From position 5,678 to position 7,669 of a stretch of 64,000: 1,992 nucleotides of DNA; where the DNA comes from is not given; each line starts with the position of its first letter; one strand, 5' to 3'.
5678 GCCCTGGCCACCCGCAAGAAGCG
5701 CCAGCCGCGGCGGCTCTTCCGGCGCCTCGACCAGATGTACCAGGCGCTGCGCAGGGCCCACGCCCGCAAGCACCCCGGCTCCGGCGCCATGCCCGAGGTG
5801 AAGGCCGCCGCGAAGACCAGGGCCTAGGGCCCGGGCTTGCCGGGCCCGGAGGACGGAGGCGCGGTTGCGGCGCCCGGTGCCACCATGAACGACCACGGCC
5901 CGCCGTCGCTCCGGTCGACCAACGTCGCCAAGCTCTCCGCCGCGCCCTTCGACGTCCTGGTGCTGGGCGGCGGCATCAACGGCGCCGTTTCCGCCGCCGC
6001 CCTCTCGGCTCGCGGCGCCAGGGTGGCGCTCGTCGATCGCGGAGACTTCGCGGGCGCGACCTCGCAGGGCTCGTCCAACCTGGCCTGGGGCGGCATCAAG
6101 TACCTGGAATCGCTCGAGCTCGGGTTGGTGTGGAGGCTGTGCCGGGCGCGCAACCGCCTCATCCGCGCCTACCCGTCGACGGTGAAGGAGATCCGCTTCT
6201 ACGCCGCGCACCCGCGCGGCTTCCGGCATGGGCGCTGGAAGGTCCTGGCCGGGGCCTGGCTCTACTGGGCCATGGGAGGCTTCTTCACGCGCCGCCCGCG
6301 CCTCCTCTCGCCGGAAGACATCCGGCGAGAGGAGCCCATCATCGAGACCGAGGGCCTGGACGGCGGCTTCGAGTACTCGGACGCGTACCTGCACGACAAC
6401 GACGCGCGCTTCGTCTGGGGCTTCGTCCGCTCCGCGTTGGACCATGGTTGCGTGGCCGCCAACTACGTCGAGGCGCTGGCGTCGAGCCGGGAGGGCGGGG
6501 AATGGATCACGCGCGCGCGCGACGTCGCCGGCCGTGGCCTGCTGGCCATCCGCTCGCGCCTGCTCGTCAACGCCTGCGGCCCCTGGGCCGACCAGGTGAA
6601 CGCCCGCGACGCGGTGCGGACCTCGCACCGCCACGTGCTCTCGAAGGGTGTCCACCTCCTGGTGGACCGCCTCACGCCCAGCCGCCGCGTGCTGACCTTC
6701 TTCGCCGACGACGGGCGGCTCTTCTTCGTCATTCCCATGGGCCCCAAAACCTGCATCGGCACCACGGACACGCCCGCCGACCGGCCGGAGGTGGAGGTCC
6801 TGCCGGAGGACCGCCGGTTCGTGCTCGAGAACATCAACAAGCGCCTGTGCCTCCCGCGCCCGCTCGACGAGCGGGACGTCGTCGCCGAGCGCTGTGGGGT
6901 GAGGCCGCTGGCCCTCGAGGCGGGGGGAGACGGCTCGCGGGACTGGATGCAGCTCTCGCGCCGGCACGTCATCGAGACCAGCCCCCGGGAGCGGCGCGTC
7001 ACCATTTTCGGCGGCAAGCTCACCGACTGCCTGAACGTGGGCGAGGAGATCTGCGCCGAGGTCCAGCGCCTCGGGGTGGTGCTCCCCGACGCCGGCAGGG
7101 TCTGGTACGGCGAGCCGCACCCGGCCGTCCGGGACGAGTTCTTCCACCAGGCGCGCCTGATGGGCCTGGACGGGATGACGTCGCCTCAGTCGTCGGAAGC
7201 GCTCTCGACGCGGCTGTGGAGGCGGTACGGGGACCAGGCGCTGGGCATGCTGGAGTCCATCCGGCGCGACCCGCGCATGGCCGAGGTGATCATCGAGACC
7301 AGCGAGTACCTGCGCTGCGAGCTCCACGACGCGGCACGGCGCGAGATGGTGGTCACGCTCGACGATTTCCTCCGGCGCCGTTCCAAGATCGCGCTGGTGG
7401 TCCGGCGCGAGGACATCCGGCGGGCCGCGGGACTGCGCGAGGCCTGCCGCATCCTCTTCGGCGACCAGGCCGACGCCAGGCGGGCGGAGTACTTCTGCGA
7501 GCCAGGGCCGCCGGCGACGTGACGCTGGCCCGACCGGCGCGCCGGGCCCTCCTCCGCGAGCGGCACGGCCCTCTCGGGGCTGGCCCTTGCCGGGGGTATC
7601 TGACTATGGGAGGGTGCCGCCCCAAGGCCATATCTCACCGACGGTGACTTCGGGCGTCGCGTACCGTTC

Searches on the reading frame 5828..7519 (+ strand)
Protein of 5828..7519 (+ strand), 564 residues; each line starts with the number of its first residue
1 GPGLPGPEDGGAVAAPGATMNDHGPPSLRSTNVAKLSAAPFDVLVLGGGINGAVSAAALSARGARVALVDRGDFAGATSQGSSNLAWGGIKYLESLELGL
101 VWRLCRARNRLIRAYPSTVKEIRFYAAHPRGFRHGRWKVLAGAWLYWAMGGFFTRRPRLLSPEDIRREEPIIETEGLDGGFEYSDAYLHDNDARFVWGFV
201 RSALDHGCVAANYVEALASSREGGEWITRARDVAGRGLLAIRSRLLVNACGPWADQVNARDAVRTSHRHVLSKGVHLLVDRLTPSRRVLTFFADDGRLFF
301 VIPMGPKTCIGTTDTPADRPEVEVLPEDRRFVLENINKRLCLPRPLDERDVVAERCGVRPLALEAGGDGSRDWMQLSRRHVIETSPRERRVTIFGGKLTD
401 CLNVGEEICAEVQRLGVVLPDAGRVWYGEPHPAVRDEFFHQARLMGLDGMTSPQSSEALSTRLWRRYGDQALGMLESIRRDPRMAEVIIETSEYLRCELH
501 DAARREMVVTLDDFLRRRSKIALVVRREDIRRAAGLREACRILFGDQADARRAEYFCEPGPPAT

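Call 70: search_protein_families(library=ncbifam, proteins=[window:5828-7519:+], max_evalue=0.00001)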
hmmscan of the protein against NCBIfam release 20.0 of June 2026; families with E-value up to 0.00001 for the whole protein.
window:5828-7519:+ (564 aa): 5 families
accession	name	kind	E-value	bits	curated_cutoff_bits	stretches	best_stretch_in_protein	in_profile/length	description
NF008899.0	PRK12266.1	equivalog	3.5e-69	233.6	360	1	39-532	5-491/508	glycerol-3-phosphate dehydrogenase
NF009906.0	PRK13369.1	equivalog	4.5e-62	210.2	352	1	39-532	5-490/502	glycerol-3-phosphate dehydrogenase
NF033461.1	glycerol3P_ox_1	equivalog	5.2e-44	150.5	840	1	29-367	7-354/607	type 1 glycerol-3-phosphate oxidase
TIGR03377.1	glycerol3P_GlpA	equivalog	1.1e-19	70.4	552.8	1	160-522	112-456/530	anaerobic glycerol-3-phosphate dehydrogenase subunit GlpA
NF008313.0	PRK11101.1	equivalog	2e-06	26.7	425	0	40-92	8-60/548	anaerobic glycerol-3-phosphate dehydrogenase subunit A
